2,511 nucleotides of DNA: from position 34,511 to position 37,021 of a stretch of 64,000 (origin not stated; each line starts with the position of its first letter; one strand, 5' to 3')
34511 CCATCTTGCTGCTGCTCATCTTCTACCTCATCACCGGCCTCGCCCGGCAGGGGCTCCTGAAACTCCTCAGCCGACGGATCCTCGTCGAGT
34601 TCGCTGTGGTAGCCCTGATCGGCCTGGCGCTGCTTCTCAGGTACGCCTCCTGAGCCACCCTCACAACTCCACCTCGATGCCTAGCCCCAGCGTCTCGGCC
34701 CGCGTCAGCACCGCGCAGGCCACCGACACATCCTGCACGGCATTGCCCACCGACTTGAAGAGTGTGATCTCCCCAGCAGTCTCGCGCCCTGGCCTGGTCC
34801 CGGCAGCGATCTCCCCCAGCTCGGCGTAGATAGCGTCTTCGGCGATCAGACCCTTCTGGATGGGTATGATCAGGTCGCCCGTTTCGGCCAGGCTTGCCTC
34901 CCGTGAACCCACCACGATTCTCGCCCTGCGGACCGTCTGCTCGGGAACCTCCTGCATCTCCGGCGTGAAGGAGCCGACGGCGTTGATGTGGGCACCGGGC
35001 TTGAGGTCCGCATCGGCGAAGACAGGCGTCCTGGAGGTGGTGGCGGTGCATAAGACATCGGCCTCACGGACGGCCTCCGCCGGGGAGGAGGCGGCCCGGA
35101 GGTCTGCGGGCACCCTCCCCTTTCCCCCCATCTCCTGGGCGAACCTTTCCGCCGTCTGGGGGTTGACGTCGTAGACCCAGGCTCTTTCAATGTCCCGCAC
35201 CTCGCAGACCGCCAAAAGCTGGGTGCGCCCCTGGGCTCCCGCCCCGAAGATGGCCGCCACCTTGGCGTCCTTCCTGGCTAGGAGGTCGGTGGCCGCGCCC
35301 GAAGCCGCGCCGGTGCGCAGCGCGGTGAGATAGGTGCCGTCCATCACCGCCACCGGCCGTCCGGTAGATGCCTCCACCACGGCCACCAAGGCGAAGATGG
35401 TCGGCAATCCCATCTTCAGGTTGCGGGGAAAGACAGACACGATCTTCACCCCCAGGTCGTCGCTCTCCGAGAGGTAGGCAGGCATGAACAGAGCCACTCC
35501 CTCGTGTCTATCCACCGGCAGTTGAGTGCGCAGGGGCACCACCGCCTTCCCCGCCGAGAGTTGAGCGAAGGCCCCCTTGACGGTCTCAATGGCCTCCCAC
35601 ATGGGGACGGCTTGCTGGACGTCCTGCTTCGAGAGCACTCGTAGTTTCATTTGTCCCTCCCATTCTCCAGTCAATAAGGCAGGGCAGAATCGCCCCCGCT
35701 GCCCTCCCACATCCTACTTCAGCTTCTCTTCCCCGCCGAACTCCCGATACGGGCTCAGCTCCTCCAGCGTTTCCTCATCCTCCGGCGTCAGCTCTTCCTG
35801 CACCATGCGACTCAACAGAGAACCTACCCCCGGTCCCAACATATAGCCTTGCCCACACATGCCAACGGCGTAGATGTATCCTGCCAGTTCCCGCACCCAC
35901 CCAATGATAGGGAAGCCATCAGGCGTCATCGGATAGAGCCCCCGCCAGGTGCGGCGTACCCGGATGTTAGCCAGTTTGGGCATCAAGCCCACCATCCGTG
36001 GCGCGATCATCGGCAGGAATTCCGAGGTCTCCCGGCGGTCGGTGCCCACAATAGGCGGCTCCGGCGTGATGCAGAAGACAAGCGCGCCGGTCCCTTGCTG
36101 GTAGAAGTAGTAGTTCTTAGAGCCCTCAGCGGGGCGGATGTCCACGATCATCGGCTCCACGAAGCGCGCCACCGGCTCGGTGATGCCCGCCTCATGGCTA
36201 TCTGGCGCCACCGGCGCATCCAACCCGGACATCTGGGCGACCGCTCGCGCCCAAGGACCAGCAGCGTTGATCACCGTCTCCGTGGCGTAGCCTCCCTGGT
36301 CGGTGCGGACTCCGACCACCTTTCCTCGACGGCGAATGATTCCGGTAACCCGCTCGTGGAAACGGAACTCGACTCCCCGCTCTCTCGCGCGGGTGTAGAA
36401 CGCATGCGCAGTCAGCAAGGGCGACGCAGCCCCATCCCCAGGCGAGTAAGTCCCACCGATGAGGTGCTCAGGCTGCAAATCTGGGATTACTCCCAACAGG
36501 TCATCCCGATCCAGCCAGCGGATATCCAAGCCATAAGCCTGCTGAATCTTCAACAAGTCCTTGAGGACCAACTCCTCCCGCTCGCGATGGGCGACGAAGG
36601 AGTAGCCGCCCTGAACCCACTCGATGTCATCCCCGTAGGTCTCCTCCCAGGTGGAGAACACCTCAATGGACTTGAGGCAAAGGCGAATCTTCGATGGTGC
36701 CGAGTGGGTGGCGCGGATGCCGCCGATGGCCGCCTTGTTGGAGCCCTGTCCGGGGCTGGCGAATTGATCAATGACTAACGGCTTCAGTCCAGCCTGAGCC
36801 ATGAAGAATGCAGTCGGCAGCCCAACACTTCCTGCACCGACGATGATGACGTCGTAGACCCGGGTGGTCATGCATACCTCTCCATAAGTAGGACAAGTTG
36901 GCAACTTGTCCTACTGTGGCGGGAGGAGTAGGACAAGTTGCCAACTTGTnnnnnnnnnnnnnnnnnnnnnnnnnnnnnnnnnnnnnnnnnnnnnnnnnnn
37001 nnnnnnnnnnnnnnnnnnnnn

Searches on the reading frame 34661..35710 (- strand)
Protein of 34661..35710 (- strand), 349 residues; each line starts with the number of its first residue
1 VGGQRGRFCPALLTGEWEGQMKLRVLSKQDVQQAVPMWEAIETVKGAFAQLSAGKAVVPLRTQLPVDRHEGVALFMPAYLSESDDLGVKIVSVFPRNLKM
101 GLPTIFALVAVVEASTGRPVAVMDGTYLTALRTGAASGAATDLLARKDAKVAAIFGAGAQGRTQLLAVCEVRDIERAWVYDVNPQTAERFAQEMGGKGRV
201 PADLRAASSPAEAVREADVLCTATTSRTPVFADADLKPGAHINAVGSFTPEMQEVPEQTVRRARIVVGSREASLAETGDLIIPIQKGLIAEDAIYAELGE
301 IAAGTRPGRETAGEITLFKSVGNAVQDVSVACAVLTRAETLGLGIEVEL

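Call 9: search_protein_families(library=pfam, proteins=[window:34661-35710:-])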
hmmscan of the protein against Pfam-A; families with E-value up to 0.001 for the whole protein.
window:34661-35710:- (349 aa): 1 family
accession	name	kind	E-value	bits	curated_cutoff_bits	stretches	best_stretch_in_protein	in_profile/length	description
PF02423.21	OCD_Mu_crystall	-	7.4e-81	272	24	1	25-338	5-310/314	Ornithine cyclodeaminase/mu-crystallin family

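Call 10: search_protein_families(library=ncbifam, proteins=[window:34661-35710:-])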
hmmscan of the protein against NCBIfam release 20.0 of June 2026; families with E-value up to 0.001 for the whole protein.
window:34661-35710:- (349 aa): 13 families
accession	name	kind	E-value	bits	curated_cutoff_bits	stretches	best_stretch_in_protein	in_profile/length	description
NF006379.0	PRK08618.1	equivalog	6.3e-116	387.2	417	1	24-348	2-325/326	ornithine cyclodeaminase family protein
TIGR02371.1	ala_DH_arch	equivalog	5.3e-83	278.8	409.15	1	25-349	4-324/325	alanine dehydrogenase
NF004793.0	PRK06141.1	equivalog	3.8e-78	262.6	322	1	23-337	1-310/314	bifunctional Delta(1)-pyrroline-2-carboxylate/Delta(1)-piperideine-2-carboxylate reductase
NF006141.0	PRK08291.1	equivalog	3e-64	217.1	408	1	22-346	3-327/330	cyclodeaminase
TIGR02992.1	ectoine_eutC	equivalog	1.6e-59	201.7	471.65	1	24-345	2-323/326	ectoine utilization protein EutC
NF005603.0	PRK07340.1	equivalog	2.9e-50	171.3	266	1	21-337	2-301/307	delta(1)-pyrroline-2-carboxylate reductase family protein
NF005762.1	PRK07589.1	equivalog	1e-48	166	350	1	69-349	50-320/334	ornithine cyclodeaminase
NF045643.1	ImmsucRedBhcD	equivalog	3.8e-48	164.5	500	1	25-349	3-321/321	iminosuccinate reductase BhcD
NF005296.0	PRK06823.1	equivalog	1.1e-45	156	438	1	24-338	2-313/315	ornithine cyclodeaminase family protein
TIGR03944.1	dehyd_SbnB_fam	equivalog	3.5e-42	144.6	326.9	1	23-348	1-325/327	2,3-diaminopropionate biosynthesis protein SbnB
NF045512.1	PyrPipCarbRedLhpI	equivalog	5.3e-40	137.4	400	1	25-334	2-293/298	bifunctional Delta(1)-pyrroline-2-carboxylate/Delta(1)-piperideine-2-carboxylate reductase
NF005011.0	PRK06407.1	subfamily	1.9e-32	112.7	337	1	26-336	5-297/302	ornithine cyclodeaminase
NF004848.0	PRK06199.1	subfamily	1.1e-27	97.1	362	1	64-349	69-372/379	tyramine oxidase subunit B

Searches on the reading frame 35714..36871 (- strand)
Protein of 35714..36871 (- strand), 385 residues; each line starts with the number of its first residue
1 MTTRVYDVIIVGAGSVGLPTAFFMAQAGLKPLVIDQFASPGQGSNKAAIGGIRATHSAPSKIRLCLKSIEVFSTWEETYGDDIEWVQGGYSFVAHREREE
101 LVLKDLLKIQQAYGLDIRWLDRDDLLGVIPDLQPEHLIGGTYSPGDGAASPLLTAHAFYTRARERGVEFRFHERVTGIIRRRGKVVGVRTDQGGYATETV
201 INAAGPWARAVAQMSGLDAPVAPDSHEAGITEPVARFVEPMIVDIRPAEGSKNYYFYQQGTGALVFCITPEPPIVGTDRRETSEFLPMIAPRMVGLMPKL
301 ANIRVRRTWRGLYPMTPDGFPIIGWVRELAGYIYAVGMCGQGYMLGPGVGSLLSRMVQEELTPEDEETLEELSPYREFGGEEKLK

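Call 9: search_protein_families(library=pfam, proteins=[window:35714-36871:-])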
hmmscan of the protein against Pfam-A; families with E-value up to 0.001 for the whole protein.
window:35714-36871:- (385 aa): 9 families
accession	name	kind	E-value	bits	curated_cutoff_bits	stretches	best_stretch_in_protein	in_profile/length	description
PF01266.30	DAO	-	5.5e-66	223.9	27.9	1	7-355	1-352/353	FAD dependent oxidoreductase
PF00890.30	FAD_binding_2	-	1.4e-07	31.5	20.4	0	7-60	1-53/414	FAD binding domain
PF03486.20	HI0933_like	-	4.7e-07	29.9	50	0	7-57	2-52/244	HI0933-like protein Rossmann domain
PF07992.20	Pyr_redox_2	-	8.5e-07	29.1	26.1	1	6-217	1-119/291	Pyridine nucleotide-disulphide oxidoreductase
PF01494.25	FAD_binding_3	-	3.2e-06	27.1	22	1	6-47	2-42/349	FAD binding domain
PF01946.23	Thi4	-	5.3e-06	26.3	26.2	1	5-45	17-58/235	Thi4 family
PF13738.12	Pyr_redox_3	-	6.5e-05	22.7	30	0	9-36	1-29/305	Pyridine nucleotide-disulphide oxidoreductase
PF00070.33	Pyr_redox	-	0.00024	22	22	0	156-190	44-79/82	Pyridine nucleotide-disulphide oxidoreductase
PF01134.28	GIDA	-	0.0006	19.4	22.1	0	7-52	1-47/391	Glucose inhibited division protein A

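Call 10: search_protein_families(library=ncbifam, proteins=[window:35714-36871:-])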
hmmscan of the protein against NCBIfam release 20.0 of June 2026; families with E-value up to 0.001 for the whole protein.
window:35714-36871:- (385 aa): 46 families (the best 25 are shown)
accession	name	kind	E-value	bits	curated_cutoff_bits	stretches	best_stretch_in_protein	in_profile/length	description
TIGR02352.1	thiamin_ThiO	equivalog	1.4e-33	116.4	250.8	1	8-359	1-349/351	glycine oxidase ThiO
TIGR01373.1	soxB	subfamily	1.2e-29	103.4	529.45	1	4-359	29-384/407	sarcosine oxidase subunit beta family protein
NF001933.0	PRK00711.1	subfamily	1.5e-29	103.3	383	3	68-223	115-272/429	D-amino acid dehydrogenase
NF008425.0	PRK11259.1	equivalog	6e-28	97.9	257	1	4-362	3-363/377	N-methyl-L-tryptophan oxidase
TIGR01377.1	soxA_mon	subfamily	7.4e-20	71.1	479.65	1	6-223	1-215/381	amino oxidase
TIGR03364.1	HpnW_proposed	hypoth_equivalog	3.7e-19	69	285.1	1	6-203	1-192/365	TIGR03364 family FAD-dependent oxidoreductase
TIGR03377.1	glycerol3P_GlpA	equivalog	1.6e-13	50.1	552.8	1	7-315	1-306/530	anaerobic glycerol-3-phosphate dehydrogenase subunit GlpA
NF008726.1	PRK11728.1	equivalog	1.4e-11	43.9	299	1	6-219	1-213/389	L-2-hydroxyglutarate oxidase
NF006130.0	PRK08274.1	equivalog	5.4e-10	38.7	369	1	3-206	3-191/467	FAD-dependent tricarballylate dehydrogenase TcuA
NF040813.1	pro_dh_Thprot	equivalog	7.8e-10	38.4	600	1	300-356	294-347/362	D-proline dehydrogenase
NF009074.0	PRK12409.1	equivalog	1.1e-09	38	494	0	63-216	109-266/410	D-amino acid dehydrogenase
NF008313.0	PRK11101.1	equivalog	3e-09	36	425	1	6-219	9-224/548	anaerobic glycerol-3-phosphate dehydrogenase subunit A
NF033460.1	glycerol3P_ox_II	equivalog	4.1e-09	36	460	1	6-218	2-218/361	type 2 glycerol-3-phosphate oxidase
TIGR02032.1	GG-red-SF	subfamily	5e-09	36.3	158.8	1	6-42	1-37/297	geranylgeranyl reductase family protein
NF045637.1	carotdesatCrtDProt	equivalog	7.2e-09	34.7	580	1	155-208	225-279/485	1-hydroxycarotenoid 3,4-desaturase CrtD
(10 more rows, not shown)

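Call 20: find_related_loci(query=window:35714-36871:-, collection=metagenome_contigs, flank=6000)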
Query window:35714-36871:- (385 aa) in metagenome_contigs; peptide patterns used: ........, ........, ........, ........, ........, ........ (x = any residue, [..] = any of these).
600 stretches matched a pattern (row limit reached: there are more); 553 encode a relative of the query (tblastn E <= 1e-3); the best 80 are kept; 80 distinct loci.
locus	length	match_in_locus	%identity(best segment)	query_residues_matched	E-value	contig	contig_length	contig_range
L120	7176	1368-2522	94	1-385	0e+0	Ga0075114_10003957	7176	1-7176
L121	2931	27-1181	91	1-385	0e+0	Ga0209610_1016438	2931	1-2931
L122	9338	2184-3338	85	1-385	0e+0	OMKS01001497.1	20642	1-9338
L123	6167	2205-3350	87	1-382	0e+0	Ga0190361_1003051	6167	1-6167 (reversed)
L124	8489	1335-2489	84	1-385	0e+0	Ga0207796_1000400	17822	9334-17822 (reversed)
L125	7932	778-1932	87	1-385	0e+0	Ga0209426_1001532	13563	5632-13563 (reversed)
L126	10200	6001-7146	85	1-382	0e+0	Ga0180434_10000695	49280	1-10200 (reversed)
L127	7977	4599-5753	82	1-385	0e+0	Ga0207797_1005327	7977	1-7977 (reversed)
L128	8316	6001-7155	83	1-385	0e+0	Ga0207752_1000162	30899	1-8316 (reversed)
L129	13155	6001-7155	83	1-385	0e+0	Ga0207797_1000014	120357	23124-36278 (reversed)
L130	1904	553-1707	83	1-385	0e+0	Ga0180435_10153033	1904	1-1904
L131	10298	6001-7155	88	1-385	0e+0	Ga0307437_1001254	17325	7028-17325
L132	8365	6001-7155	88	1-385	0e+0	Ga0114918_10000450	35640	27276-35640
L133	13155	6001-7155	86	1-385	0e+0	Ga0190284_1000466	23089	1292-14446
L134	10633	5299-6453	83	1-385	0e+0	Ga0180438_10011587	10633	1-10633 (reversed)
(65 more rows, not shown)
